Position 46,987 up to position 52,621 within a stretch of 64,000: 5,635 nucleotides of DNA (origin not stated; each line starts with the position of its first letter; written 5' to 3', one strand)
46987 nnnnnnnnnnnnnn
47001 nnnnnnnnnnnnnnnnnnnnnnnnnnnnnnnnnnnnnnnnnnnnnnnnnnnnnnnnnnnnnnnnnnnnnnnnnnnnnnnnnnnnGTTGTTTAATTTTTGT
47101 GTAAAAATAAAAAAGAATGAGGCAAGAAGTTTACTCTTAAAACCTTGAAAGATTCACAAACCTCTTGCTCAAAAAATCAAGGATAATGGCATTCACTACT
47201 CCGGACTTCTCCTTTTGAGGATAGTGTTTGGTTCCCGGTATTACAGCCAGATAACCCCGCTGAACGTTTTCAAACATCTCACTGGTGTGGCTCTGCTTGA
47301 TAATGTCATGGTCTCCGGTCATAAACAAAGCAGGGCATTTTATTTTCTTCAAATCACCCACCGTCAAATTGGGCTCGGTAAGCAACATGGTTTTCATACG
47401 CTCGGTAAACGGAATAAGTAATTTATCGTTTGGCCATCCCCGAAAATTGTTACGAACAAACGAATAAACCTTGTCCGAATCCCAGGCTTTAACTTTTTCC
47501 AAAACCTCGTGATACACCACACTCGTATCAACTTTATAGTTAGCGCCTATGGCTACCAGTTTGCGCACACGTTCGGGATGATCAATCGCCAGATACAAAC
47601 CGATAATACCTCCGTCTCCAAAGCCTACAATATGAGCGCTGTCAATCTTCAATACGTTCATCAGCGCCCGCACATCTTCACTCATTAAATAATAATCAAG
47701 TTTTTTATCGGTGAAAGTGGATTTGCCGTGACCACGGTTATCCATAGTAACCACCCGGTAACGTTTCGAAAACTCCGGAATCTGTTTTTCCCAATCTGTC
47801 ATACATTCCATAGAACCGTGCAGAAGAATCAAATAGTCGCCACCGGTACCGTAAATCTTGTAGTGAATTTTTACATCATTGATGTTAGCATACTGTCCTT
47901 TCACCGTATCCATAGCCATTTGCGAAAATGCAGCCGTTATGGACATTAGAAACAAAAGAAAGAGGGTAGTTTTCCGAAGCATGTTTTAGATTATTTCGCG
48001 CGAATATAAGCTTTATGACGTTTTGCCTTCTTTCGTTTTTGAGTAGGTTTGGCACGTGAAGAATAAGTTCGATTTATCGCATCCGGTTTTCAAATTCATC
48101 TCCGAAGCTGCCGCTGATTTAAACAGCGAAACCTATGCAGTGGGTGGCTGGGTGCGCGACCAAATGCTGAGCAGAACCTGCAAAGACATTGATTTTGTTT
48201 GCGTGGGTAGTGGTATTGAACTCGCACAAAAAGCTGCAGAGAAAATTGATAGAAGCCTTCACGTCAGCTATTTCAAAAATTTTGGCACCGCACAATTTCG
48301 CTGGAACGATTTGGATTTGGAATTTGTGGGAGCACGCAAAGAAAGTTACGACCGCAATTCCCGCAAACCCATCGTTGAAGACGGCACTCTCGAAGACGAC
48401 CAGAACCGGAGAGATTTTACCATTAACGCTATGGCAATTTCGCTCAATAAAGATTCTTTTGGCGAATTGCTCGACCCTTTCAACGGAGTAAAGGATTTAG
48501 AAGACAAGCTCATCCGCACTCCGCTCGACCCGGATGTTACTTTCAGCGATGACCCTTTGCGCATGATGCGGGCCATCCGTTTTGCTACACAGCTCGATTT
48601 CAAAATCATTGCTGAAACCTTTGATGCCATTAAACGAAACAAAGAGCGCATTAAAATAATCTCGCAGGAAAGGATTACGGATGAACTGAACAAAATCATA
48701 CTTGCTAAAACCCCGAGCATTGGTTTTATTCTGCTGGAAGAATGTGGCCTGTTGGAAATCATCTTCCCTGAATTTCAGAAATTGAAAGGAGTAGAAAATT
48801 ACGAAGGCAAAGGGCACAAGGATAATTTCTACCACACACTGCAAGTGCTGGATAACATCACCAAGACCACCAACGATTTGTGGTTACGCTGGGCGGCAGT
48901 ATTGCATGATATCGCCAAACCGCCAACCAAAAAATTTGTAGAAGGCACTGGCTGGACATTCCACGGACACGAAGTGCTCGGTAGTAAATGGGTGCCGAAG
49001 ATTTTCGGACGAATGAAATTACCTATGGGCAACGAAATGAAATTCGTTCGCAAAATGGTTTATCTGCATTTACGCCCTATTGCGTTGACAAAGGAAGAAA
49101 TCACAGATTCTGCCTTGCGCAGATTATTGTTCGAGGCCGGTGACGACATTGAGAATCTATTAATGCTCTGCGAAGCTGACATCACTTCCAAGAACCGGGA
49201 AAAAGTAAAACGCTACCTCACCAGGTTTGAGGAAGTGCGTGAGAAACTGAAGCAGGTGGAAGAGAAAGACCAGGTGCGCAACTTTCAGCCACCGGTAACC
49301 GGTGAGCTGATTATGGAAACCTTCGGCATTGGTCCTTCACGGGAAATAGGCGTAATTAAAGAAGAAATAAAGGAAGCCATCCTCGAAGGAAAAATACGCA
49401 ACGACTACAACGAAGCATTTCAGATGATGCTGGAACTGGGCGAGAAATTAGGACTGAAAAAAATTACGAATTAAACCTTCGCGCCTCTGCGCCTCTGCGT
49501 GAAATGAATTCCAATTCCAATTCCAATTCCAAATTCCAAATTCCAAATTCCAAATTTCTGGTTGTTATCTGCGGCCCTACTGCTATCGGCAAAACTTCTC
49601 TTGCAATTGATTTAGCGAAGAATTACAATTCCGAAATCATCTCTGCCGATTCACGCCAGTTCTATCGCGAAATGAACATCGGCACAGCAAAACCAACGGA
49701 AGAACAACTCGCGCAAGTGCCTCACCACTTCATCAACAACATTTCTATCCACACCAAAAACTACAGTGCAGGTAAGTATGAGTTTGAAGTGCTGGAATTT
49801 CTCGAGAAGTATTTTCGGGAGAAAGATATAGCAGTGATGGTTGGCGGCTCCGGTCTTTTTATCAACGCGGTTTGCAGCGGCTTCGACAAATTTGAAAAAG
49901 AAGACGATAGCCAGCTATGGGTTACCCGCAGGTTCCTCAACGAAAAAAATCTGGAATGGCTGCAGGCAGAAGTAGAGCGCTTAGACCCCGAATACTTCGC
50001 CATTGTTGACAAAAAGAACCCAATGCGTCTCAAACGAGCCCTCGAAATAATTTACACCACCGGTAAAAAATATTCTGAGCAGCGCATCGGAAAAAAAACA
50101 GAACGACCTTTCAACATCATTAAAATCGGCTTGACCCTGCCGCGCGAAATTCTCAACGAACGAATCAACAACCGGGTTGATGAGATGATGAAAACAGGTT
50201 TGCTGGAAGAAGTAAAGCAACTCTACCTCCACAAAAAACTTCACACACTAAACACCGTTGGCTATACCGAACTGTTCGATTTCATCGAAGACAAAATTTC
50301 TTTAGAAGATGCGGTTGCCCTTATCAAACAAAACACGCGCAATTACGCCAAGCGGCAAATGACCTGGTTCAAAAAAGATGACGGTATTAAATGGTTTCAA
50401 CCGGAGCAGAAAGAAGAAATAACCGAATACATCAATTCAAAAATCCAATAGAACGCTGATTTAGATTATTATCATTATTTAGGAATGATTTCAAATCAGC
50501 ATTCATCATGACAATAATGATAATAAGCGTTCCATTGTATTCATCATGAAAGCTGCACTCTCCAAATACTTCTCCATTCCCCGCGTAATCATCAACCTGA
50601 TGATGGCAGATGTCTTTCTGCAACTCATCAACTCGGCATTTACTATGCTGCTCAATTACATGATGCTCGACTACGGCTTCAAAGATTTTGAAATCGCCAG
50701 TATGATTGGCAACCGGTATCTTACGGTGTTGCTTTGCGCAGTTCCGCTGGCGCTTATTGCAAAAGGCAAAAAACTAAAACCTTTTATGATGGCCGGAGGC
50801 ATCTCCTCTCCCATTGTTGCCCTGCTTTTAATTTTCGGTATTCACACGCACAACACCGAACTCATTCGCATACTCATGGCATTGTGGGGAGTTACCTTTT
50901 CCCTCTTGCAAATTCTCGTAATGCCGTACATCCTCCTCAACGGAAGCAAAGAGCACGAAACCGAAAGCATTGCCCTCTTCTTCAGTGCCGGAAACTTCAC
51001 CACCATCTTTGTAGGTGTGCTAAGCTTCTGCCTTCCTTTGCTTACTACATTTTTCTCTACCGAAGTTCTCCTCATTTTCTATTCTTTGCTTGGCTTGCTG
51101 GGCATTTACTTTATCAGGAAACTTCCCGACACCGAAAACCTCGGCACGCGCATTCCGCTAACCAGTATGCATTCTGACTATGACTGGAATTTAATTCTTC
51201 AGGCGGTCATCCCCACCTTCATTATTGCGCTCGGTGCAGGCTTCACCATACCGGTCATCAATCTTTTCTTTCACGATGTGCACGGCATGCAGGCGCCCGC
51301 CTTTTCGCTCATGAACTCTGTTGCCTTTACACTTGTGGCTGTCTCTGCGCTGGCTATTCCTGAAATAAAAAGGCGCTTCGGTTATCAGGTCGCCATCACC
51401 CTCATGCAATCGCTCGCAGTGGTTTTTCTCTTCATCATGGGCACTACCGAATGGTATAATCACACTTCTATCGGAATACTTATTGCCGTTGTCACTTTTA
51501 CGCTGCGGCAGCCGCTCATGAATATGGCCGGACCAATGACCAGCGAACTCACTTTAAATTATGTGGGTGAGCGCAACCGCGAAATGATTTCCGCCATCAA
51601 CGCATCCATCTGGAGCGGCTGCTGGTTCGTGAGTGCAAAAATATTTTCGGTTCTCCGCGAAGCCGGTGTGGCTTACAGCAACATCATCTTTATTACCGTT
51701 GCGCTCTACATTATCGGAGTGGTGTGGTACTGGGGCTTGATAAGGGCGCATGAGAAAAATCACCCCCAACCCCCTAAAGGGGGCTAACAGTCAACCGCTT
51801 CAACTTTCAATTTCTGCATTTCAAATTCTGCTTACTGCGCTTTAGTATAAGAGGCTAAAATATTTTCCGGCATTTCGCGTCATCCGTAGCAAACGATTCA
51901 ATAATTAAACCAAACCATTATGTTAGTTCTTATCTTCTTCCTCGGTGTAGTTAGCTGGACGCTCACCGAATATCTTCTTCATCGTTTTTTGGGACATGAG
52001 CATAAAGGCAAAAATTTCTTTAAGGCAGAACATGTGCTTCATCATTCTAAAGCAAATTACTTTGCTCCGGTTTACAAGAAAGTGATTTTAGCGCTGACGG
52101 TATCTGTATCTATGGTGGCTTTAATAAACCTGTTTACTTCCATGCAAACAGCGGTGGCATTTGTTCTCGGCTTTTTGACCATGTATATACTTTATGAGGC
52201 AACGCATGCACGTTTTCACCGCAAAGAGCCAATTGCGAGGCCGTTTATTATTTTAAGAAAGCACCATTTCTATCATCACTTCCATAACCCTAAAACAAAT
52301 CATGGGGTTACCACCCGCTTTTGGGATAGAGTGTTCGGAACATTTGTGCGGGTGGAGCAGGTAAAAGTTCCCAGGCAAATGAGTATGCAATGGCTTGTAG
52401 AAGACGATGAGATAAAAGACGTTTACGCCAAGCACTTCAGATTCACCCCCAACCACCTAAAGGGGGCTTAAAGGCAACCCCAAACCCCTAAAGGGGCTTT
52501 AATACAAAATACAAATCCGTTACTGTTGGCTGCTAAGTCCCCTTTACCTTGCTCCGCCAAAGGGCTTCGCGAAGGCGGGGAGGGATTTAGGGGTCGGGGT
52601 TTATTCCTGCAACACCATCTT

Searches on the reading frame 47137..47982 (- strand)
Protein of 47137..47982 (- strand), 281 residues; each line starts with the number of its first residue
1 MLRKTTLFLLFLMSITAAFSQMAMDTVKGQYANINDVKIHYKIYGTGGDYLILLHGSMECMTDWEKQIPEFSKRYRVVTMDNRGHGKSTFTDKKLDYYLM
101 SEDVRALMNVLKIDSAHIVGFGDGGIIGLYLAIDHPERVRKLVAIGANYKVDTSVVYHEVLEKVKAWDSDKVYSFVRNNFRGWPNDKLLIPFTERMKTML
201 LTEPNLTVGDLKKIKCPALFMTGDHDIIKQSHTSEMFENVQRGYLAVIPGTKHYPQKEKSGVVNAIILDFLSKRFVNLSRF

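Call 71: search_protein_families(library=pfam, proteins=[window:47137-47982:-], max_evalue=0.001)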
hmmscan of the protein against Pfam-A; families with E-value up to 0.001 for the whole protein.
window:47137-47982:- (281 aa): 3 families
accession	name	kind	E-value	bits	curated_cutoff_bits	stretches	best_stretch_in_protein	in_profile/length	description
PF00561.26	Abhydrolase_1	-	2.4e-23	83.5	25.8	1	51-181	3-133/245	alpha/beta hydrolase fold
PF12146.15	Hydrolase_4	-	1.6e-11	44.4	27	1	51-258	7-237/239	Serine aminopeptidase, S33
PF12697.13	Abhydrolase_6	-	8e-11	43.4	26.3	1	51-259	1-210/217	Alpha/beta hydrolase family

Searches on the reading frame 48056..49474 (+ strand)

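Call 71: search_protein_families(library=pfam, proteins=[window:48056-49474:+], max_evalue=0.001)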
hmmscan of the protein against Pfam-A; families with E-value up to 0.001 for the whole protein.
window:48056-49474:+ (472 aa): 3 families
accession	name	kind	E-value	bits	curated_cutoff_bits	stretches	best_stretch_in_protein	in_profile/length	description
PF01743.26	PolyA_pol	-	4.6e-29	101.8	23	1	27-154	2-126/126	Poly A polymerase head domain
PF12627.12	PolyA_pol_RNAbd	-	1.9e-20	72.8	22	1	181-241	1-61/64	Probable RNA and SrmB- binding site of polymerase A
PF01966.28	HD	-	2.7e-10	41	22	1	258-351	2-102/116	HD domain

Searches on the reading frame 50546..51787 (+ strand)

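Call 71: search_protein_families(library=pfam, proteins=[window:50546-51787:+], max_evalue=0.001)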
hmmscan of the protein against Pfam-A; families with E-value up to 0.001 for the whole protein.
window:50546-51787:+ (413 aa): 2 families
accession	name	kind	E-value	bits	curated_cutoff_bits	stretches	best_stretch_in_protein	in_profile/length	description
PF07690.21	MFS_1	-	2.1e-12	47.1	33.4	1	24-363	7-346/347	Major Facilitator Superfamily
PF13347.12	MFS_2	-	4.6e-07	29.2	27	1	76-354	66-360/427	MFS/sugar transport protein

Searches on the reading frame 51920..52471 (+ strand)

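Call 3: search_protein_families(library=pfam, proteins=[window:51920-52471:+], max_evalue=1)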
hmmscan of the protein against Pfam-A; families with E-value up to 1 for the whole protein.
window:51920-52471:+ (183 aa): 6 families
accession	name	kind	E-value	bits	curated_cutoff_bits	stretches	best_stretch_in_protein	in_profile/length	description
PF04116.19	FA_hydroxylase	-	1.2e-18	68.2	31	1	6-141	1-132/132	Fatty acid hydroxylase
PF25392.1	MS_channel_TM1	-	0.0032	17.9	27.1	0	74-107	2-35/79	Mechanosensitive ion channel, transmembrane helix 1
PF12250.14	AftA_N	-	0.036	13.3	26.7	1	9-92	281-359/429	Arabinofuranosyltransferase N terminal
PF18145.6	SAVED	-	0.11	12.7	26.2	1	37-88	115-165/190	SMODS-associated and fused to various effectors sensor domain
PF09335.16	VTT_dom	-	0.16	12.9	33.9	0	2-70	19-89/123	VTT domain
PF03032.20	FSAP_sig_propep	-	0.35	11.4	27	1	2-17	7-22/46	Frog skin active peptide family signal and propeptide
